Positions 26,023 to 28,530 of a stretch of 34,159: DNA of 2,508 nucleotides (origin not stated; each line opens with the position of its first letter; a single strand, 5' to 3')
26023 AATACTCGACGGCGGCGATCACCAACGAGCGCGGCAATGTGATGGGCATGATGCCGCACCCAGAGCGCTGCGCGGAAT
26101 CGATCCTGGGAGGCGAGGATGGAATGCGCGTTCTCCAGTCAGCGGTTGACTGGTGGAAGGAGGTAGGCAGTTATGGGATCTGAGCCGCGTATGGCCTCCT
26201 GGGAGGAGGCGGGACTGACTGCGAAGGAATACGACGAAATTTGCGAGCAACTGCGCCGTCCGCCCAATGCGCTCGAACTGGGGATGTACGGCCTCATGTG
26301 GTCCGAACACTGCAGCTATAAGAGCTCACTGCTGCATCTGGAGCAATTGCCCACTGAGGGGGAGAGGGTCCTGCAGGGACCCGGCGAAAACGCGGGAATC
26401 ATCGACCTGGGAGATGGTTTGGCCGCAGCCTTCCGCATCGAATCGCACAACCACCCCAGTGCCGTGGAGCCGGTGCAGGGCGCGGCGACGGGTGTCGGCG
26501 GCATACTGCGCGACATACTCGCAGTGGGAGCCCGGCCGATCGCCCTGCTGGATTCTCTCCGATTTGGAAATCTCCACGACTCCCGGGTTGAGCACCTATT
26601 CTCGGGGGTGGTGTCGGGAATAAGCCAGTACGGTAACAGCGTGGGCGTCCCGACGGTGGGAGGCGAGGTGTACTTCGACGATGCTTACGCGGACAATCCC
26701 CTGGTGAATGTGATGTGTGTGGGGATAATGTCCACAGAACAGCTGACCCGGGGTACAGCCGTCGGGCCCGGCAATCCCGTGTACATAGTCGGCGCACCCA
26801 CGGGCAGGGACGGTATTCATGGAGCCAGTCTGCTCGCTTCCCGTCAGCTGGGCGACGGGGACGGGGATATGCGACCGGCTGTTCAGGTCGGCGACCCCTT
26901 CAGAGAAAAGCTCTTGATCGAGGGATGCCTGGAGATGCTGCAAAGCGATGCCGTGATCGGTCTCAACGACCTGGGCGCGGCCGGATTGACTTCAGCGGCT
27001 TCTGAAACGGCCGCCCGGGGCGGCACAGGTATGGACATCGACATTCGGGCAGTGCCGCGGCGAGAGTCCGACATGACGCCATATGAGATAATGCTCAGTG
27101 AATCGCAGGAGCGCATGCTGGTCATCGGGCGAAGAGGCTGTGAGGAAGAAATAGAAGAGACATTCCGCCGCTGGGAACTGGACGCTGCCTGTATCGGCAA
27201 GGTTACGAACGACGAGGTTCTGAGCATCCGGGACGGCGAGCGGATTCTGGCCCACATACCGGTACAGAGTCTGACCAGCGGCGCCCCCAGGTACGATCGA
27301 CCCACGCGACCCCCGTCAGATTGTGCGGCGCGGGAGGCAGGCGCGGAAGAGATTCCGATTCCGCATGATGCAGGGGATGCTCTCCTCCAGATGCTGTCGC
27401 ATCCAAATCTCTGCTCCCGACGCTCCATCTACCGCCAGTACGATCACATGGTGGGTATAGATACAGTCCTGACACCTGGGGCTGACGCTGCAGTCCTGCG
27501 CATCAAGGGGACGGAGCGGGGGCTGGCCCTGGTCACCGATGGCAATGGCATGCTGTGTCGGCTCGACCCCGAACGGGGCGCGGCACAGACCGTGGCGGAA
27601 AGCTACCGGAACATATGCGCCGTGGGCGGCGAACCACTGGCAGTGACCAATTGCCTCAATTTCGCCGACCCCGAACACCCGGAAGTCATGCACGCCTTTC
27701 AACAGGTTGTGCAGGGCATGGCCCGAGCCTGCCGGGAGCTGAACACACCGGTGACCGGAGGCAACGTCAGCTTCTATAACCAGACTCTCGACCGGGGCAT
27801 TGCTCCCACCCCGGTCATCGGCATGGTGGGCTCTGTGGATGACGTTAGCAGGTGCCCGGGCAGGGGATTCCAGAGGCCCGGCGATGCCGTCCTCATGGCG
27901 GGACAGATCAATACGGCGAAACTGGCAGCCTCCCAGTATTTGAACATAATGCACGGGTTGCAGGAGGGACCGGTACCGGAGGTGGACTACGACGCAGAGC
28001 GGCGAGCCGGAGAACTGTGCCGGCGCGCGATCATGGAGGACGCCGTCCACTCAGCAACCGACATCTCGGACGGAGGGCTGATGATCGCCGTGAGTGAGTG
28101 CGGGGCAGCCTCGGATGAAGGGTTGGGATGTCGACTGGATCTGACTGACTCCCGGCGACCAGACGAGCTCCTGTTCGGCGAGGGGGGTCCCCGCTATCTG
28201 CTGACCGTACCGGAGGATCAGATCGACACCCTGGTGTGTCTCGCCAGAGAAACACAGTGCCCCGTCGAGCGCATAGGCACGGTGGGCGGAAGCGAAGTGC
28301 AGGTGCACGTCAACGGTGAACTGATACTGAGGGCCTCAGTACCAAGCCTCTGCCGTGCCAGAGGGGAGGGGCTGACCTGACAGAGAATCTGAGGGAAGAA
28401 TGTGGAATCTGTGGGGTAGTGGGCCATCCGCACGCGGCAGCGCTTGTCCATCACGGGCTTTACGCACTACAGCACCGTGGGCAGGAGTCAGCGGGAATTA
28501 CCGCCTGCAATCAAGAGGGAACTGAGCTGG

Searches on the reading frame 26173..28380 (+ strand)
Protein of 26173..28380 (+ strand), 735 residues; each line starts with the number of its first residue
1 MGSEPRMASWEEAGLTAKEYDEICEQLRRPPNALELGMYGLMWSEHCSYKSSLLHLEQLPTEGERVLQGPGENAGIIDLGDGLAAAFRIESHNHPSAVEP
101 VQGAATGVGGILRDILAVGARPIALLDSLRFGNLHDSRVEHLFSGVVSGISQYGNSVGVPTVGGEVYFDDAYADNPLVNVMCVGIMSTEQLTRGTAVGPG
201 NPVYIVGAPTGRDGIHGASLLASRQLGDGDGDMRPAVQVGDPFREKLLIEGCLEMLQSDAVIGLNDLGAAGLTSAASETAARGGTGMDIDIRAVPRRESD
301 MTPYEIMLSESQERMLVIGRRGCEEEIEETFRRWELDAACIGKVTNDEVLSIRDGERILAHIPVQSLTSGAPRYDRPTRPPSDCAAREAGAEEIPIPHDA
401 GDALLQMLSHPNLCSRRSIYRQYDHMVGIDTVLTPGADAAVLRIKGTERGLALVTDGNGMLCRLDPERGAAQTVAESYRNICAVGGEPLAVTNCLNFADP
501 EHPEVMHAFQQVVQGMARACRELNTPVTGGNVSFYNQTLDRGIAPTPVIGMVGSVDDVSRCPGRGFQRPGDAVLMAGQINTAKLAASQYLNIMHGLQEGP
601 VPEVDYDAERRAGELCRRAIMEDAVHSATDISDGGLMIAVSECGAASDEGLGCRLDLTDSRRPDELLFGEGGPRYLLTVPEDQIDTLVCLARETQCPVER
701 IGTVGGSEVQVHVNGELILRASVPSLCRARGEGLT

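Call 17: find_encoding_contigs(protein=window:26173-28380:+, flank=10000, max_places=4)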
Protein window:26173-28380:+ (735 aa): no gene with exactly this product is on record in the collection.
